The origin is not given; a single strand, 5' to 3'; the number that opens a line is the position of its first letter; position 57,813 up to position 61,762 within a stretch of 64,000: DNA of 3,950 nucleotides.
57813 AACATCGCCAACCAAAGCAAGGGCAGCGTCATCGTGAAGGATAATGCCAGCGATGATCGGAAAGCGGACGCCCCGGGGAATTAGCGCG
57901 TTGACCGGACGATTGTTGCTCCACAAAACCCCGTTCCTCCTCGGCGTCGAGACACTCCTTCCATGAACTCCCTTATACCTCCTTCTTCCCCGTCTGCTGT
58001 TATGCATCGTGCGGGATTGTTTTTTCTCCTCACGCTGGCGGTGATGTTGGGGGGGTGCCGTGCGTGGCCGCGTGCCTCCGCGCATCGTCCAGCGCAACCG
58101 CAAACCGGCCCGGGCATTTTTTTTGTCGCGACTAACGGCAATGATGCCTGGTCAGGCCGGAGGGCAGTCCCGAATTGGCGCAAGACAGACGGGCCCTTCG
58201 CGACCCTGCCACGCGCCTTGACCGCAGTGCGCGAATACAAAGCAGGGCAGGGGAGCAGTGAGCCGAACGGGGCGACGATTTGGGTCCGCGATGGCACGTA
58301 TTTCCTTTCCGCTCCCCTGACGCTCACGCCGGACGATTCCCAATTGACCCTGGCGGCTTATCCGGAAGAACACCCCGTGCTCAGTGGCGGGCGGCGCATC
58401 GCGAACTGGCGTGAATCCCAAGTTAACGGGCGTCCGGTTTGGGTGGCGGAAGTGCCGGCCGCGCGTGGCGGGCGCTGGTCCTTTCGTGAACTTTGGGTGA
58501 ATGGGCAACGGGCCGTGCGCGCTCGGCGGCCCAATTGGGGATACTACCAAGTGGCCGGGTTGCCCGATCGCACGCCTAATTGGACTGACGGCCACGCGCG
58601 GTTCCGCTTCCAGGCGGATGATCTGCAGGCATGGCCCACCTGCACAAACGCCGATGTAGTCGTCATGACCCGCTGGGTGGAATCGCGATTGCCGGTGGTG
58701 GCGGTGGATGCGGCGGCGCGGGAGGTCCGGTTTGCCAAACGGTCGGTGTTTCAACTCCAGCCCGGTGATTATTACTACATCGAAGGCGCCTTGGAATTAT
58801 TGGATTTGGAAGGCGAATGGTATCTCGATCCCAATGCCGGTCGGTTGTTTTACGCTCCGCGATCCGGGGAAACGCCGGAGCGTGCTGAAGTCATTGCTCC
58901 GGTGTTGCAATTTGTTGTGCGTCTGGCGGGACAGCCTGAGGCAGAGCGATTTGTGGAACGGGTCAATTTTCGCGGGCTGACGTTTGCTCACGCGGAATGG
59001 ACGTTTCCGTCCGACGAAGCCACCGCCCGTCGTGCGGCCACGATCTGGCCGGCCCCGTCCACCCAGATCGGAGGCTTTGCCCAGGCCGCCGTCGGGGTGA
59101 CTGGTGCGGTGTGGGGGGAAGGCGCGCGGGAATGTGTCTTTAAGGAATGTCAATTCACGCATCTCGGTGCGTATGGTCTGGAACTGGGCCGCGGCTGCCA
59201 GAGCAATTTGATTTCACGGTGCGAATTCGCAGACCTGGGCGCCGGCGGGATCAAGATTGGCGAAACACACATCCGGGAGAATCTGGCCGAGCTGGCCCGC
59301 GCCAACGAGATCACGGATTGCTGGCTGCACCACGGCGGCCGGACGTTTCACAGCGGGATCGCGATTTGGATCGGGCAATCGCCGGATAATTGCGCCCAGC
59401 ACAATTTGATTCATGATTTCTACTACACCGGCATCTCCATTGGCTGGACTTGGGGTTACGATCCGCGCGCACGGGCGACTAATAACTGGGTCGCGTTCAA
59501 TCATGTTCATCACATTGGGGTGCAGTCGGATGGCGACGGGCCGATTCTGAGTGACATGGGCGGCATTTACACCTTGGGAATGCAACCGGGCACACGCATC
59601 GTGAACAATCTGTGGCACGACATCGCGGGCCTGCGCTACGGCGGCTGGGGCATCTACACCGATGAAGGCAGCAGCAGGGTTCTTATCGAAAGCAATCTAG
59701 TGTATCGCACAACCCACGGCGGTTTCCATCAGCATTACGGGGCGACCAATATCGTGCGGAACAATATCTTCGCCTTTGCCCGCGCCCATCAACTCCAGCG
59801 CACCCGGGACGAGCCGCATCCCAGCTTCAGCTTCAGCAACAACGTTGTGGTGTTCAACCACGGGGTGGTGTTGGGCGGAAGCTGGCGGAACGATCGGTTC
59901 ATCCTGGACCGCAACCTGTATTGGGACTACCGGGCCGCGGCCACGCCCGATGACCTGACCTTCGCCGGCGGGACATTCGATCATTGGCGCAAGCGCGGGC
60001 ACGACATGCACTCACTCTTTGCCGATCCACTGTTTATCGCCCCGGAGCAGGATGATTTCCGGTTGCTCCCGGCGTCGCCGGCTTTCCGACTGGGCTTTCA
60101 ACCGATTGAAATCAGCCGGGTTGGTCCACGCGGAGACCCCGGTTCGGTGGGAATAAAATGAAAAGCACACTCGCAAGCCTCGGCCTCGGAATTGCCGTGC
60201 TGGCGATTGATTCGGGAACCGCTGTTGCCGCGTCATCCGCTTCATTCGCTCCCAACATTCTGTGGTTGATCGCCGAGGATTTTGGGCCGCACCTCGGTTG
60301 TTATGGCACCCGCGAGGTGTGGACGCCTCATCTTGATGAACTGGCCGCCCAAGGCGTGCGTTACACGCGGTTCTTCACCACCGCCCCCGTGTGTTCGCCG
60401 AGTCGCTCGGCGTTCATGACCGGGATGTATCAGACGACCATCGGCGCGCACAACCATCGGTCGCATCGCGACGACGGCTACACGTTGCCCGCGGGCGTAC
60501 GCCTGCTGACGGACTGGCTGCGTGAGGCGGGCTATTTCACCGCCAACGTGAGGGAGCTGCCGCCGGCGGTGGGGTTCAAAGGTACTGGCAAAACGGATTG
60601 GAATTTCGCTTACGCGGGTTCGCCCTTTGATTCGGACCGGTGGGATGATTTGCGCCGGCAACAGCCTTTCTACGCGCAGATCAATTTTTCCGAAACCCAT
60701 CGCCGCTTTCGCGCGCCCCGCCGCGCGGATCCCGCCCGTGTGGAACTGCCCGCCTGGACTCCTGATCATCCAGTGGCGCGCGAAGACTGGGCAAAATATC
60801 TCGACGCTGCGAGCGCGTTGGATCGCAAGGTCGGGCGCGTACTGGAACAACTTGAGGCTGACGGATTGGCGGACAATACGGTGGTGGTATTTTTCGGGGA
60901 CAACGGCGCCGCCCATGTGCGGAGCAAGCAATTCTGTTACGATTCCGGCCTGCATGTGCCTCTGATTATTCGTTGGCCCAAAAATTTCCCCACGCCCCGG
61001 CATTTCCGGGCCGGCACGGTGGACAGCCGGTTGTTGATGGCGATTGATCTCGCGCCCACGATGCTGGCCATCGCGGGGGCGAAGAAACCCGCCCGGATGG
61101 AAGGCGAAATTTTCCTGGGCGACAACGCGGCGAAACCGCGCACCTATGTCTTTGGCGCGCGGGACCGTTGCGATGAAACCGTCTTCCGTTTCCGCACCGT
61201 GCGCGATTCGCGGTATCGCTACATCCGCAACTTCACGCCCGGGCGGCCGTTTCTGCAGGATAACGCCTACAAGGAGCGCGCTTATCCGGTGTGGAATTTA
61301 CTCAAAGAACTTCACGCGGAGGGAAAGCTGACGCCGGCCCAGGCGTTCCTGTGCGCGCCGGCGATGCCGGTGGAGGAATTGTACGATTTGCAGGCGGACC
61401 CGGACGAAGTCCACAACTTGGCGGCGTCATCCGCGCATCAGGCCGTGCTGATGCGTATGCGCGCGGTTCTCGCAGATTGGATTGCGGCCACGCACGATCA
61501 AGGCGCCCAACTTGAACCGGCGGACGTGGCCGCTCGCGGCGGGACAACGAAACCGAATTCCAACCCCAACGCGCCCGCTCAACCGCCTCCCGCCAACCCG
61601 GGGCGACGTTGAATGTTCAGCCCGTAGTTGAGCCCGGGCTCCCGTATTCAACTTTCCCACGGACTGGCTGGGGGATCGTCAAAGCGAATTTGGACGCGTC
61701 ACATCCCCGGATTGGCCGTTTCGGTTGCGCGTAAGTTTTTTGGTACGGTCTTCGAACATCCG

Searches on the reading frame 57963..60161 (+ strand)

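Call 79: search_protein_families(library=pfam, proteins=[window:57963-60161:+], max_evalue=0.00001)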
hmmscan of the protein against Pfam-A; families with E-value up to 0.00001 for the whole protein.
window:57963-60161:+ (732 aa): 2 families
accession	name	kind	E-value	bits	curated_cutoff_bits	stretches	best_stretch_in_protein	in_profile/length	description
PF13229.12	Beta_helix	-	9.2e-15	55.1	25.9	1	383-521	3-121/158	Right handed beta helix region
PF21231.2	GH141_M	-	6.7e-13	49.2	27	0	159-191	3-35/156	GH141 insertion domain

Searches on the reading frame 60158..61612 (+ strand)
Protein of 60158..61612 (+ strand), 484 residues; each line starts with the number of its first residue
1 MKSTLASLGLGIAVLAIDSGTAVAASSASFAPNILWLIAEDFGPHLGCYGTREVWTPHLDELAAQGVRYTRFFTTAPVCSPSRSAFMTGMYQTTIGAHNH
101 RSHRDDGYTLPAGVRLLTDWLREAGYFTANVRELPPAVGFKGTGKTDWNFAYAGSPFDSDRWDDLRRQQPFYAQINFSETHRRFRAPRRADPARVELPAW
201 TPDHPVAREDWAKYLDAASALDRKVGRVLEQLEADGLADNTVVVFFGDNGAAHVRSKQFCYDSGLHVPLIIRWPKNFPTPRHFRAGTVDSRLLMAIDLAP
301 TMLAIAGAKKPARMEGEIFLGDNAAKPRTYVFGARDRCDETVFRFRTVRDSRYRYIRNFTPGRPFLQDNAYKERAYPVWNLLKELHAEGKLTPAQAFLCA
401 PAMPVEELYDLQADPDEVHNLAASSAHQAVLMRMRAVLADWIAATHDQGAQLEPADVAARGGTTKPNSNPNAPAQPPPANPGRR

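Call 79: search_protein_families(library=pfam, proteins=[window:60158-61612:+], max_evalue=0.00001)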
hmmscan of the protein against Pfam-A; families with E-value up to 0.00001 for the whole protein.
window:60158-61612:+ (484 aa): 3 families
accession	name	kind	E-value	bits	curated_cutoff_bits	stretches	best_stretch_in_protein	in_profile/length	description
PF00884.28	Sulfatase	-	9.6e-41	140.5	25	1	32-307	1-300/301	Sulfatase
PF16347.10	SGSH_C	-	1.8e-17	64.3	29.3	1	256-358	7-109/154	N-sulphoglucosamine sulphohydrolase, C-terminal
PF01663.27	Phosphodiest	-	2.2e-07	31.3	23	1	56-257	20-228/342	Type I phosphodiesterase / nucleotide pyrophosphatase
